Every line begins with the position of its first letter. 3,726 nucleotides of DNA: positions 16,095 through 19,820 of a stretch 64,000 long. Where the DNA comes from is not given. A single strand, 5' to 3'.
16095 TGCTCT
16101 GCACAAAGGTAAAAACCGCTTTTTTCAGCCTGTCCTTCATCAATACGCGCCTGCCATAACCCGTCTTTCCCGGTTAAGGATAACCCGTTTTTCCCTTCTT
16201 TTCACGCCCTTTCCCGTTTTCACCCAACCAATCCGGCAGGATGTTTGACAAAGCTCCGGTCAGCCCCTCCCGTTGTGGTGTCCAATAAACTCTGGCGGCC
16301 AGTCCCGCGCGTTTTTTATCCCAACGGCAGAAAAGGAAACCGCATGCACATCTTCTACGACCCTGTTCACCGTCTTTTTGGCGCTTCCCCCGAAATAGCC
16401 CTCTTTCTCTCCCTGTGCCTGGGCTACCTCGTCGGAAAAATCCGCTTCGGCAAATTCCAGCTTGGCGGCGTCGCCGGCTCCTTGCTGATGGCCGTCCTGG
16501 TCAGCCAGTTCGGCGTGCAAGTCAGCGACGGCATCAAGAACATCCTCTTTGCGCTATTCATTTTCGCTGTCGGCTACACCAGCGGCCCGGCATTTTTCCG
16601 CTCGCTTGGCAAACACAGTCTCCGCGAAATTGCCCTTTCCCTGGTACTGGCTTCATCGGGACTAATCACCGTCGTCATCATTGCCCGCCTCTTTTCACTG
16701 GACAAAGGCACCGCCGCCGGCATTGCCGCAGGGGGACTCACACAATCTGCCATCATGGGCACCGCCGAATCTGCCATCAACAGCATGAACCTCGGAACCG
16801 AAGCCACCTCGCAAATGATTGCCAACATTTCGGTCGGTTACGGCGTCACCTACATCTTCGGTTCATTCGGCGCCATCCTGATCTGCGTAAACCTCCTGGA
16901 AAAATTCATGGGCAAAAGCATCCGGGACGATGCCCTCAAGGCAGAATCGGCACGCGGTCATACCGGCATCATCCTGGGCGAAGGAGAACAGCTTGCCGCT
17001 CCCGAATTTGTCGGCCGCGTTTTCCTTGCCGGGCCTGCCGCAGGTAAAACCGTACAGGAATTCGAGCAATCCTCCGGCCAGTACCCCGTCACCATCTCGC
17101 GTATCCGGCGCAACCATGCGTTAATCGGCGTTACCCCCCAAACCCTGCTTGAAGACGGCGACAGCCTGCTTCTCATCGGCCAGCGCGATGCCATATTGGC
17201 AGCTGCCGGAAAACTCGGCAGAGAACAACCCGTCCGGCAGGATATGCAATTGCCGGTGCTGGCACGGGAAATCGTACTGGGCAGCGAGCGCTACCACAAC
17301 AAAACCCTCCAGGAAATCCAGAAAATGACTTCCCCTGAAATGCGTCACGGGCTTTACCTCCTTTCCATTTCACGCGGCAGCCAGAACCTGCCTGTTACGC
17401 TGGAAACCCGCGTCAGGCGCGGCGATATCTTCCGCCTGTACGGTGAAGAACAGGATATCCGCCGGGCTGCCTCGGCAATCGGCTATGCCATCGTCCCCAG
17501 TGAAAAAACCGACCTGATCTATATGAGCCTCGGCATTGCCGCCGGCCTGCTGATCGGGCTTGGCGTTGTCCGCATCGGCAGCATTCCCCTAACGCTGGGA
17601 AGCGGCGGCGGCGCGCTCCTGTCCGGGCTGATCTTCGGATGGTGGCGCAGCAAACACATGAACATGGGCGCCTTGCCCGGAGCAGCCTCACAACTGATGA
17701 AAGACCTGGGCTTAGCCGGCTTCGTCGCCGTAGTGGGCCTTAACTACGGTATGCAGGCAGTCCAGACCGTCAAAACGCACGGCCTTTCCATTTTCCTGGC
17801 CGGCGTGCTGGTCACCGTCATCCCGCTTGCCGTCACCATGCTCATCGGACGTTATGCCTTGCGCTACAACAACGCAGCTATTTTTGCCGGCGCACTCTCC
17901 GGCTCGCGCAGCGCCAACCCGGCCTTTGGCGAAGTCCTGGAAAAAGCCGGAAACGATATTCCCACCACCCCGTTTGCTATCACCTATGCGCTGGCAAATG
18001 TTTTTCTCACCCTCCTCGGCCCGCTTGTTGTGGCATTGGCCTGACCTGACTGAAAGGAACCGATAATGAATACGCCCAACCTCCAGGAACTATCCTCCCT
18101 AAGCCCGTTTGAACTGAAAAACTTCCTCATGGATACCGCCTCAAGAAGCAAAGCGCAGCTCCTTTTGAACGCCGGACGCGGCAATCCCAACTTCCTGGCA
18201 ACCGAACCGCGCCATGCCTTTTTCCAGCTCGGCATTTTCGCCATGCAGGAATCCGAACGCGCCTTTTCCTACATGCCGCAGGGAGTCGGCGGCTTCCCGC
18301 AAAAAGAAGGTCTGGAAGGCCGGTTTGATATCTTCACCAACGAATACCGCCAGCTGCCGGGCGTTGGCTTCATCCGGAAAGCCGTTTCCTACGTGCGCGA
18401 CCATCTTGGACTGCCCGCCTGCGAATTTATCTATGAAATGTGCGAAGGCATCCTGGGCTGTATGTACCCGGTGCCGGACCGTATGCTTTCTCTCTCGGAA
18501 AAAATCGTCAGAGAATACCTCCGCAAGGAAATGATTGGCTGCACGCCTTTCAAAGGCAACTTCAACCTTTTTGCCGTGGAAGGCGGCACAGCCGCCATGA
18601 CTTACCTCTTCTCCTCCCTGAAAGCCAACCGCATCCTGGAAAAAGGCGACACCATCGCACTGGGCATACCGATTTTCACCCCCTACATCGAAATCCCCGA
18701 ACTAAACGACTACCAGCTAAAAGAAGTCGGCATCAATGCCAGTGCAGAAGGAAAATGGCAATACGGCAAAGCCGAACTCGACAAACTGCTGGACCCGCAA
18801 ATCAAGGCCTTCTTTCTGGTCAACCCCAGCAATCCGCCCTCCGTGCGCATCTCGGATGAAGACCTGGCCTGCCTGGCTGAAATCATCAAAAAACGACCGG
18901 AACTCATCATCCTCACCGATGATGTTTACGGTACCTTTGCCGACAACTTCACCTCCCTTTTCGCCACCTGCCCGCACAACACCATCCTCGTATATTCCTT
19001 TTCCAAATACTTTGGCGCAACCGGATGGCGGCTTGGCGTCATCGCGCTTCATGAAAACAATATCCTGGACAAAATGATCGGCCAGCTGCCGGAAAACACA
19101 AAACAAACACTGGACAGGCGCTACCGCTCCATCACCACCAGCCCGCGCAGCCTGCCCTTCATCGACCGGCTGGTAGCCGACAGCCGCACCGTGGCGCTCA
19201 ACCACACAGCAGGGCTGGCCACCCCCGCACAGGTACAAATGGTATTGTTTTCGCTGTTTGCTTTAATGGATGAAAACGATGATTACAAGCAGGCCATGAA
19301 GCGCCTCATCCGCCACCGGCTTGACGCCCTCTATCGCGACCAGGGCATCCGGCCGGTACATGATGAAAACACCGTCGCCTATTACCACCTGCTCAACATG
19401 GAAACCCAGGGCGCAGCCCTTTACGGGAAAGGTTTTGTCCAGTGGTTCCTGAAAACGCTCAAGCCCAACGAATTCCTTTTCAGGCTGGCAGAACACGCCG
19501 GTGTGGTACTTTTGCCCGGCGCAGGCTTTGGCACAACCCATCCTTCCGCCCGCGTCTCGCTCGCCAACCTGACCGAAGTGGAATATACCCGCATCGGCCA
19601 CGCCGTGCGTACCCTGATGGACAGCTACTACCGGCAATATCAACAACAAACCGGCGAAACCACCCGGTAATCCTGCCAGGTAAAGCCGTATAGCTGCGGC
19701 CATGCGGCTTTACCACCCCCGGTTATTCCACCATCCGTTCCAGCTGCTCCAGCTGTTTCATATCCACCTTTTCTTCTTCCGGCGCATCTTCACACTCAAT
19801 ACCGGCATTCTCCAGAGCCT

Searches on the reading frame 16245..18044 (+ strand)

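Call 58: search_protein_families(library=pfam, proteins=[window:16245-18044:+], max_evalue=0.00001)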
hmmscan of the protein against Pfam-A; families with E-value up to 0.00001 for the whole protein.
window:16245-18044:+ (599 aa): 2 families
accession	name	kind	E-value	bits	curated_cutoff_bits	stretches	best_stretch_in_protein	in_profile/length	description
PF06826.17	Asp-Al_Ex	-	5.2e-62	209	27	2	427-596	2-166/167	Predicted Permease Membrane Region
PF02080.26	TrkA_C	-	1.1e-16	61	27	1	264-321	11-67/71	TrkA-C domain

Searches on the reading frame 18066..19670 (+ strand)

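Call 58: search_protein_families(library=pfam, proteins=[window:18066-19670:+], max_evalue=0.00001)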
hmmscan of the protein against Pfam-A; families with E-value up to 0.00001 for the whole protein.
window:18066-19670:+ (534 aa): 1 family
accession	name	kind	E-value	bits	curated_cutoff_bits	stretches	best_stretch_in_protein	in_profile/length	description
PF00155.27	Aminotran_1_2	-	3.8e-28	99.1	19.7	1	185-510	86-357/361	Aminotransferase class I and II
